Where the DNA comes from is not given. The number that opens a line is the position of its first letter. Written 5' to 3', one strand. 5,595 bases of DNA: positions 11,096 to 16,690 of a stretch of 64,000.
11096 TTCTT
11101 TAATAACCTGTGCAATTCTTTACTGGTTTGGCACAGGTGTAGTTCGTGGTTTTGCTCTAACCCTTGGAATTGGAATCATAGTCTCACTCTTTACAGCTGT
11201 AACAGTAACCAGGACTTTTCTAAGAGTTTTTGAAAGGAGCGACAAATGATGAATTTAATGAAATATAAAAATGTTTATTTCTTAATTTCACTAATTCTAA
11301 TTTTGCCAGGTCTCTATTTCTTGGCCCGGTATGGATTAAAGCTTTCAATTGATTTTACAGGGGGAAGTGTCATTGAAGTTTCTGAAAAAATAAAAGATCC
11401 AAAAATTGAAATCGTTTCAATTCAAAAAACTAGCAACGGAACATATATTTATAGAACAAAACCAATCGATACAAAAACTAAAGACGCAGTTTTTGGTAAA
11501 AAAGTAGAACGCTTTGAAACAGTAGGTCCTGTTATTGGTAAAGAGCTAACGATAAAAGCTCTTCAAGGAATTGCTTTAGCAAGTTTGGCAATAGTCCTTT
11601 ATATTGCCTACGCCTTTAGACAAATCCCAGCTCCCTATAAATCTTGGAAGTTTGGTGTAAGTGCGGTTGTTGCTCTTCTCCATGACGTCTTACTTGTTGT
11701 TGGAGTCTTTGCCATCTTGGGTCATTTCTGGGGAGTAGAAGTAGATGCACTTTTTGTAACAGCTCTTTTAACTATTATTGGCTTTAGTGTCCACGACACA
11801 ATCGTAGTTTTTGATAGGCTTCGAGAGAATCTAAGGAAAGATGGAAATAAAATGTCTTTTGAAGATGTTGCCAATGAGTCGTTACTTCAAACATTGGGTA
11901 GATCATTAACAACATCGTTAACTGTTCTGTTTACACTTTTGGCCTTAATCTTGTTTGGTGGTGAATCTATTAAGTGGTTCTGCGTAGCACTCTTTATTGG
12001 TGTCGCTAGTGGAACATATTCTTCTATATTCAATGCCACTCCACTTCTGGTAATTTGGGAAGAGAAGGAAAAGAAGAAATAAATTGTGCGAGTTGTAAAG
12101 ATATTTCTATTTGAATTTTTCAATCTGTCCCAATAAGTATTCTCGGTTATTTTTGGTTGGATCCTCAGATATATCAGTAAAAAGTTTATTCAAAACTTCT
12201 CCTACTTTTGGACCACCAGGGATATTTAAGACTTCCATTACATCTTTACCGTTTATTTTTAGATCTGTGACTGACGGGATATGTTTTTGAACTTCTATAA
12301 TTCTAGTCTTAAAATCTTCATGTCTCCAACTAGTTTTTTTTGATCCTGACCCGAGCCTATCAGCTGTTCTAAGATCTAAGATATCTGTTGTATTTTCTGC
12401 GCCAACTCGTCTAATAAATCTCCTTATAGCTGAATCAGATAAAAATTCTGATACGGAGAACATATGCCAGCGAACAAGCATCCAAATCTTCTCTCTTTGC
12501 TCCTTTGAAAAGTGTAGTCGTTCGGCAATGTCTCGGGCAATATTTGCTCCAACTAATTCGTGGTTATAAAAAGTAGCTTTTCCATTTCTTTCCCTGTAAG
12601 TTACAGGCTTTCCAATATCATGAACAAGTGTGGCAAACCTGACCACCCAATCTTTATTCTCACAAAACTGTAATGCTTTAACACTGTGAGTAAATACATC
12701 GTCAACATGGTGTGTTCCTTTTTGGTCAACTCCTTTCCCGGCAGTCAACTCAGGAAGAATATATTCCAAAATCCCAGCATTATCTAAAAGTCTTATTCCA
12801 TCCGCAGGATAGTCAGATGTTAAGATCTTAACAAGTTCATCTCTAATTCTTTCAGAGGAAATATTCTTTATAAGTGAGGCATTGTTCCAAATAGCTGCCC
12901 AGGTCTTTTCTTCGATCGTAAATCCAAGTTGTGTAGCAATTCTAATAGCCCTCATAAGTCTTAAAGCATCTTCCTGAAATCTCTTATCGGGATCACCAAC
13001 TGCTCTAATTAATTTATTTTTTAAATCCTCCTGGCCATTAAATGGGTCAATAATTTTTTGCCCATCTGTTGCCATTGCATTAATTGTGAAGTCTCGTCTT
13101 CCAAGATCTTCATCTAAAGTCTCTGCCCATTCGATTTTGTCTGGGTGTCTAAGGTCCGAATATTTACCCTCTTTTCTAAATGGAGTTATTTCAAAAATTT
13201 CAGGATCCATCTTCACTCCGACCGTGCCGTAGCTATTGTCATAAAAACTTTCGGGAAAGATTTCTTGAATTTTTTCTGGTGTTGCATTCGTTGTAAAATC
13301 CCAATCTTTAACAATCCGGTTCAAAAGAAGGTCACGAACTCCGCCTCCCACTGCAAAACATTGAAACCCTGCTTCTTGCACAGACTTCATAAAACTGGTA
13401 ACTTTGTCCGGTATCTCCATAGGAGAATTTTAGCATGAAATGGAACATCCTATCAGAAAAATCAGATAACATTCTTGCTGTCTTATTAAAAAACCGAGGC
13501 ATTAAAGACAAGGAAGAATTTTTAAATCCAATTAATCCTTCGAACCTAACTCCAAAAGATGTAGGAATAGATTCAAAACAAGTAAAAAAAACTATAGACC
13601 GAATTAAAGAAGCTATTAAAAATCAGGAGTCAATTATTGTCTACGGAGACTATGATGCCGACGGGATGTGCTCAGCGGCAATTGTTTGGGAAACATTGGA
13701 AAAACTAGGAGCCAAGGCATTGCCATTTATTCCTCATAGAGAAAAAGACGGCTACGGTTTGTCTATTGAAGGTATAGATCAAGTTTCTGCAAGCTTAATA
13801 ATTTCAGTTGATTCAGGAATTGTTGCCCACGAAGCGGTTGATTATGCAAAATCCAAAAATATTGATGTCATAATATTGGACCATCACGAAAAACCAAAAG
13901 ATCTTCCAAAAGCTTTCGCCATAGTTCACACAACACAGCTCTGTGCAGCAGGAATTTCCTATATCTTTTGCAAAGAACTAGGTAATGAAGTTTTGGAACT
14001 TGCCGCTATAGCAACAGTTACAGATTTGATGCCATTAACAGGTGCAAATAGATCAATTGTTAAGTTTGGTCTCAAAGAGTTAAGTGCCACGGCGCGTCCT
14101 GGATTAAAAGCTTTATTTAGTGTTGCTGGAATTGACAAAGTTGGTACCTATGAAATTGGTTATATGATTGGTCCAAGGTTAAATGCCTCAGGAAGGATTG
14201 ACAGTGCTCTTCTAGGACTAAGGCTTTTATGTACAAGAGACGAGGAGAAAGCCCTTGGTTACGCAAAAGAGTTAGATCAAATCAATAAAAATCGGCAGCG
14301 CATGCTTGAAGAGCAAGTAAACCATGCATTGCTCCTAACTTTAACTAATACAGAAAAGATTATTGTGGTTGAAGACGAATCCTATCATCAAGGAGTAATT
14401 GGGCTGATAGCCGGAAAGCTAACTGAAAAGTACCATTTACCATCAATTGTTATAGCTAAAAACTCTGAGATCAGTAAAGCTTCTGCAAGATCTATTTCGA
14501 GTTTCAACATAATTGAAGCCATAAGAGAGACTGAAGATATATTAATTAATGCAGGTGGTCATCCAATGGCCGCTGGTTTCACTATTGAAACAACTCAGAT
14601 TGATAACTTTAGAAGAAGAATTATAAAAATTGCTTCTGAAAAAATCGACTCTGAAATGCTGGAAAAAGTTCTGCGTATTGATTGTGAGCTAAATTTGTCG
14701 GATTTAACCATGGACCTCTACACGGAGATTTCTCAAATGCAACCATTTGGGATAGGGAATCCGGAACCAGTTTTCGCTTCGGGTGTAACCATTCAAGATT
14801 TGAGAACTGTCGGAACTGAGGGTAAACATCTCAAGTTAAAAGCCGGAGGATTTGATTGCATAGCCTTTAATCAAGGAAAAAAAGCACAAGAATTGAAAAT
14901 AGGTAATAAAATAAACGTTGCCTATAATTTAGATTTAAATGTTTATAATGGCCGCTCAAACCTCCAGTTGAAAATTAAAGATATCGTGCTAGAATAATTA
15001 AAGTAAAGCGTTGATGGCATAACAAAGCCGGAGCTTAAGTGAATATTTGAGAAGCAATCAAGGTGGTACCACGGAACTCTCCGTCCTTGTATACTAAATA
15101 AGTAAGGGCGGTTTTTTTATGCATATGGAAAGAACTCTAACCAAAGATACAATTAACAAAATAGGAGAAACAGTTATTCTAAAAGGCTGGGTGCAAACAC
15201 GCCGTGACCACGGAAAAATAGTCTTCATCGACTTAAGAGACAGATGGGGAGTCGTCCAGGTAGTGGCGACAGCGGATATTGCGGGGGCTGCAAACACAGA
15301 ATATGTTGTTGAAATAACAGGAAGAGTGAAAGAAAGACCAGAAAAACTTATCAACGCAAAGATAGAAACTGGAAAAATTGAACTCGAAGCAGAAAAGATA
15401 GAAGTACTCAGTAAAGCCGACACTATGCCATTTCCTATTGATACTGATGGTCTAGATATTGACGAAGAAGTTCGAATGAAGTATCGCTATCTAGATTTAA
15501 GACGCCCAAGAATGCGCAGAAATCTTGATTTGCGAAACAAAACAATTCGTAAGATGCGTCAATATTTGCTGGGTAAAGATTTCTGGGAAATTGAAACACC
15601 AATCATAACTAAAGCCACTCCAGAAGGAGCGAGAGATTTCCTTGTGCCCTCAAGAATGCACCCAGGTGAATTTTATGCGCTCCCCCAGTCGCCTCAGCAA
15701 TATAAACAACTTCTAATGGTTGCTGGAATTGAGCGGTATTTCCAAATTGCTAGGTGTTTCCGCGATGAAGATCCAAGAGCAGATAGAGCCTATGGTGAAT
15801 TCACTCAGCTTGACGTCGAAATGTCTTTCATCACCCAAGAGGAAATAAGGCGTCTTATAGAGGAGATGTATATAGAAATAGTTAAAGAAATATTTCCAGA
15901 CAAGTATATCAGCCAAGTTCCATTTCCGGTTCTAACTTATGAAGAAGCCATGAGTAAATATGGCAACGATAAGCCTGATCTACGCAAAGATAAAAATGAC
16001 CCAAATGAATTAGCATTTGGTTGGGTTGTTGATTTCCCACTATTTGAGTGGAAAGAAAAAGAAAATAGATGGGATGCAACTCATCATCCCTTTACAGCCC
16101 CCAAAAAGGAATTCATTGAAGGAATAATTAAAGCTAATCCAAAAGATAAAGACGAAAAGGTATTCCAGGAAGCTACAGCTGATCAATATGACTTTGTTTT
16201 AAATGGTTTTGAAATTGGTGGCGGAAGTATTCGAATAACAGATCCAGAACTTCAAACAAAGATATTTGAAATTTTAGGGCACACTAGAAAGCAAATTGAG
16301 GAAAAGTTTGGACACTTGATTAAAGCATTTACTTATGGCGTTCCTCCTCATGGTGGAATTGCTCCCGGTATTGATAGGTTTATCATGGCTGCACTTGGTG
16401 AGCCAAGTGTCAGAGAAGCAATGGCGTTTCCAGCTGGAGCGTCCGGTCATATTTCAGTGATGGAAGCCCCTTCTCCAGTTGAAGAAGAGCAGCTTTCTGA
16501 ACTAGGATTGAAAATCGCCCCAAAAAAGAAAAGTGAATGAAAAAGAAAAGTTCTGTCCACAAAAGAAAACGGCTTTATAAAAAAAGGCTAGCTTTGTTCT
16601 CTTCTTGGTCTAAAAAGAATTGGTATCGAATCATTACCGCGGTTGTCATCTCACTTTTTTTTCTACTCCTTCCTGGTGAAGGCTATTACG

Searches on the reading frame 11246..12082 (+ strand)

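Call 21: search_protein_families(library=pfam, max_evalue=0.001, proteins=[window:11246-12082:+])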
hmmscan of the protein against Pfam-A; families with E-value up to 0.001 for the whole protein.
window:11246-12082:+ (278 aa): 2 families
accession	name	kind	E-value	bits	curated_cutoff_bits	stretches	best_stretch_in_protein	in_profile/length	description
PF02355.23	SecD_SecF_C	-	1.3e-56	191.5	20.5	1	78-273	6-188/189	Protein export membrane protein SecD/SecF, C-terminal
PF07549.19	Sec_GG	-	7.9e-06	25.7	20.3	1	25-45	2-22/28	SecD/SecF GG Motif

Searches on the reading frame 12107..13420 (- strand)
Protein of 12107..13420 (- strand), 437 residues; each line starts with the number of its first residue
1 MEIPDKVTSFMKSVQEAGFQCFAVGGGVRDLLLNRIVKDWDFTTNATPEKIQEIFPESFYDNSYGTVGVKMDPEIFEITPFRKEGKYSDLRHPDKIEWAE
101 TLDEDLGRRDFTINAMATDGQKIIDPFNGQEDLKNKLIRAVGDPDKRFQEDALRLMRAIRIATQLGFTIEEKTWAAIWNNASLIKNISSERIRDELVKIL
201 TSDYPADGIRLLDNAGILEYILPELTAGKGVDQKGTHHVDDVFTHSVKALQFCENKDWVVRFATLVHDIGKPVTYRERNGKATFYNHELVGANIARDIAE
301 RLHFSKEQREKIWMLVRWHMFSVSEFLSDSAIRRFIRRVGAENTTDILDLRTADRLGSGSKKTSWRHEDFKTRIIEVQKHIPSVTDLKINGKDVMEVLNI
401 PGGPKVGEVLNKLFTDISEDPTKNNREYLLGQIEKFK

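Call 22: search_protein_families(library=pfam, max_evalue=0.001, proteins=[window:12107-13420:-])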
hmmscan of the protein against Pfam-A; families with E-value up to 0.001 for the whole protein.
window:12107-13420:- (437 aa): 4 families
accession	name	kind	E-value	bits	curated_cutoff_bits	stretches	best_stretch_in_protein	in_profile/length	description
PF01743.26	PolyA_pol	-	5e-34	117.8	23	1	21-139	1-126/126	Poly A polymerase head domain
PF12627.12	PolyA_pol_RNAbd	-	2.4e-24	85.3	22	1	166-227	1-62/64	Probable RNA and SrmB- binding site of polymerase A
PF01966.28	HD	-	1.9e-09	38.3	22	1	244-356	3-113/116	HD domain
PF13735.12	tRNA_NucTran2_2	-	2.4e-08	34.5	27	1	299-430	28-146/149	tRNA nucleotidyltransferase domain 2 putative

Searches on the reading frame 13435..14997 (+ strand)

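Call 22: search_protein_families(library=pfam, max_evalue=0.001, proteins=[window:13435-14997:+])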
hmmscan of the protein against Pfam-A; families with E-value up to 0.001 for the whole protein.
window:13435-14997:+ (520 aa): 3 families
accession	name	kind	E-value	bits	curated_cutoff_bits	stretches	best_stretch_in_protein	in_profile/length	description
PF17768.7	RecJ_OB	-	2.5e-31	108.4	27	1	415-516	1-107/107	RecJ OB domain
PF01368.27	DHH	-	4.3e-21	75.9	28.1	1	67-193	2-124/125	DHH family, N-terminal domain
PF02272.25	DHHA1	-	3.4e-15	56.8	25.9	1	308-401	3-101/102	DHHA1 domain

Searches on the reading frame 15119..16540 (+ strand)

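Call 22: search_protein_families(library=pfam, max_evalue=0.001, proteins=[window:15119-16540:+])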
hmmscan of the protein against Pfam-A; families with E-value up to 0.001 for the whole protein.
window:15119-16540:+ (473 aa): 2 families
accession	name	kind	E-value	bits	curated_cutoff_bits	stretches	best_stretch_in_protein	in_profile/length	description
PF00152.25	tRNA-synt_2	-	2.5e-111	372.1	25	1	115-439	1-306/308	tRNA synthetases class II (D, K and N)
PF01336.31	tRNA_anti-codon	-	1.3e-14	54.3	27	1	19-97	1-75/75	OB-fold nucleic acid binding domain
